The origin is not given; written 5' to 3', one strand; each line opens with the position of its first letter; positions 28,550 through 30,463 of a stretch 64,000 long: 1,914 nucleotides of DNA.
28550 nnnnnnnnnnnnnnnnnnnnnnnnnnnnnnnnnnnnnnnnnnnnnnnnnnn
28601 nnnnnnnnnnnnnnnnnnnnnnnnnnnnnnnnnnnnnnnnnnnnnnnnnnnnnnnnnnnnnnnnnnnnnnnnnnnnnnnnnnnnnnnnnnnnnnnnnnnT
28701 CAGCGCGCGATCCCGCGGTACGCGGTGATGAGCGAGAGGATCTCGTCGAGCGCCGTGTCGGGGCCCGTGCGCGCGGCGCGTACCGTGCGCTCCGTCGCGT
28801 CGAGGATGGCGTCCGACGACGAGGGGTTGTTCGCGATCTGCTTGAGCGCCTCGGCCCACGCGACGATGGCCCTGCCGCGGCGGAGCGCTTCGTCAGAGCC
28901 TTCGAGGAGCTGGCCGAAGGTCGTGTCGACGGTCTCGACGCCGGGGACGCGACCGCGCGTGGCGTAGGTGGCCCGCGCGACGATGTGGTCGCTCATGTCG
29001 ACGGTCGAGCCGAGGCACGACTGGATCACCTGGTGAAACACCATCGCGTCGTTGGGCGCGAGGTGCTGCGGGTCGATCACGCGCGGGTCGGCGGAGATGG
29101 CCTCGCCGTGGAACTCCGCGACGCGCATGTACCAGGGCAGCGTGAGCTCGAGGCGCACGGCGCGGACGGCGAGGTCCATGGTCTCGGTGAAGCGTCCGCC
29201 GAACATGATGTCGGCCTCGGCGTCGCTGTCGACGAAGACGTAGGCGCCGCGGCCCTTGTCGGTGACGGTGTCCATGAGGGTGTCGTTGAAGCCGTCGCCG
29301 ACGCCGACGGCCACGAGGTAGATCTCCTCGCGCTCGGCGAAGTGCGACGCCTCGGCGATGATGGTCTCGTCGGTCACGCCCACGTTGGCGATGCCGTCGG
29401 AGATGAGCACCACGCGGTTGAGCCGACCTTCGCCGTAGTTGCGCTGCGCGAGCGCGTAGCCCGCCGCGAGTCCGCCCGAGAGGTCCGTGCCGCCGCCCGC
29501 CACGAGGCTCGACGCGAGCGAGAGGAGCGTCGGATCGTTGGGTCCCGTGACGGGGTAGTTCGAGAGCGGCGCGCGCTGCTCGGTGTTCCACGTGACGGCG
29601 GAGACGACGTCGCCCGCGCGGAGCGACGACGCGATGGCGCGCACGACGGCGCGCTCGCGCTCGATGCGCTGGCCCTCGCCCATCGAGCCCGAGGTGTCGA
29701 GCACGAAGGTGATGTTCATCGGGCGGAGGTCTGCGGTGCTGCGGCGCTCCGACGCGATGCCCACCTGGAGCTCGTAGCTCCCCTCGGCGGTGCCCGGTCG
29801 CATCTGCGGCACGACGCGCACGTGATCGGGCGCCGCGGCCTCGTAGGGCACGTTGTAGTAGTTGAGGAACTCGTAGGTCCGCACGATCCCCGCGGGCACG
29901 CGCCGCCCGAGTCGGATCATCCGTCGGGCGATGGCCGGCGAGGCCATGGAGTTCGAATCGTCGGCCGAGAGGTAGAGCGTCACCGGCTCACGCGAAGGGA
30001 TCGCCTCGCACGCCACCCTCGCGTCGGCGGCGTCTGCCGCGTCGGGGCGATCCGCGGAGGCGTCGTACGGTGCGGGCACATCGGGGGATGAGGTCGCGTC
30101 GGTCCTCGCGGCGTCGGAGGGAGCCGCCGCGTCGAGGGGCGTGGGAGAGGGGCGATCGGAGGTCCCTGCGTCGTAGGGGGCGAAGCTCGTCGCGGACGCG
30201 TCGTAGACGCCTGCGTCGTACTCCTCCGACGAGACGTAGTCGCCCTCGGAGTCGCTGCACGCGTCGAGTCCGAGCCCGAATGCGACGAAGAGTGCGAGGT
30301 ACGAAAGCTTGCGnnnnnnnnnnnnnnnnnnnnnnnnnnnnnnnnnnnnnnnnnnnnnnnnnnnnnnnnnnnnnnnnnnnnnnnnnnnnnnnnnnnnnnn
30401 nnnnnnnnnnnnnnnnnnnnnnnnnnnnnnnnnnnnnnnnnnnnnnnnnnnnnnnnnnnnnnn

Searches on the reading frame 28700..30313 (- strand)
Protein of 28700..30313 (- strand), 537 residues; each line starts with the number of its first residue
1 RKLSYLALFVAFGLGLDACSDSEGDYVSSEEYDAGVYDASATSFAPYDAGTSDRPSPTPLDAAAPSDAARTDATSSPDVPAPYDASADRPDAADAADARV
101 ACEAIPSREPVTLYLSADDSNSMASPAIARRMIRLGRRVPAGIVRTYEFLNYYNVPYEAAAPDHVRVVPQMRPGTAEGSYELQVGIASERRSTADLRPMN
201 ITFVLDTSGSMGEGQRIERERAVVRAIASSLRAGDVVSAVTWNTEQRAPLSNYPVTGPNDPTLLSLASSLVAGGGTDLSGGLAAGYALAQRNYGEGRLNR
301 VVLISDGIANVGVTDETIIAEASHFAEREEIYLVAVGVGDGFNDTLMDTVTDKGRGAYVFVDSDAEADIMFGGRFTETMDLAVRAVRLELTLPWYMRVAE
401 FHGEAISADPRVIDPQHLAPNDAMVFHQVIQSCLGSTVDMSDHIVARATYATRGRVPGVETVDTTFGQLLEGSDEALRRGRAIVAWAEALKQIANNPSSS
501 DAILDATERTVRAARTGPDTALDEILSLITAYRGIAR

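Call 21: search_protein_families(library=pfam, proteins=[window:28700-30313:-], max_evalue=0.001)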
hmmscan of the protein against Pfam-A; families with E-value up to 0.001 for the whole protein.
window:28700-30313:- (537 aa): 3 families
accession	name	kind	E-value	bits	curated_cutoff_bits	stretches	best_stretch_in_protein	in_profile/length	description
PF00092.34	VWA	-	5.5e-12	46.7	23.8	1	200-366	1-166/174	von Willebrand factor type A domain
PF13519.12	VWA_2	-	1.1e-10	42.5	27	1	202-307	2-106/107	von Willebrand factor type A domain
PF12450.13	vWF_A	-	2.3e-05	24.7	25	1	123-163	32-72/94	von Willebrand factor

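Call 53: search_protein_families(library=ncbifam, proteins=[window:28700-30313:-], max_evalue=0.01)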
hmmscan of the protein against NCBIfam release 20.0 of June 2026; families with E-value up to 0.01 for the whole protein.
window:28700-30313:- (537 aa): 5 families
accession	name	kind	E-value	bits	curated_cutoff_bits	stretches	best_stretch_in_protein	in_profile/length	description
TIGR03788.1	marine_srt_targ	equivalog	3e-15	55.7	551.65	1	188-370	261-437/629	marine proteobacterial sortase target protein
TIGR02442.1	Cob-chelat-sub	hypoth_equivalog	2.2e-10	39.6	779.45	1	200-336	474-613/641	putative cobaltochelatase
NF009943.0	PRK13406.1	equivalog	2.1e-05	23.3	571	1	268-317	468-517/585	magnesium chelatase subunit D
TIGR02031.1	BchD-ChlD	equivalog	0.00058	18.7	499.55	1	202-338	427-563/608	magnesium chelatase ATPase subunit D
TIGR00868.1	hCaCC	subfamily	0.0021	15.9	900.85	1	201-311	307-418/863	calcium-activated chloride channel protein 1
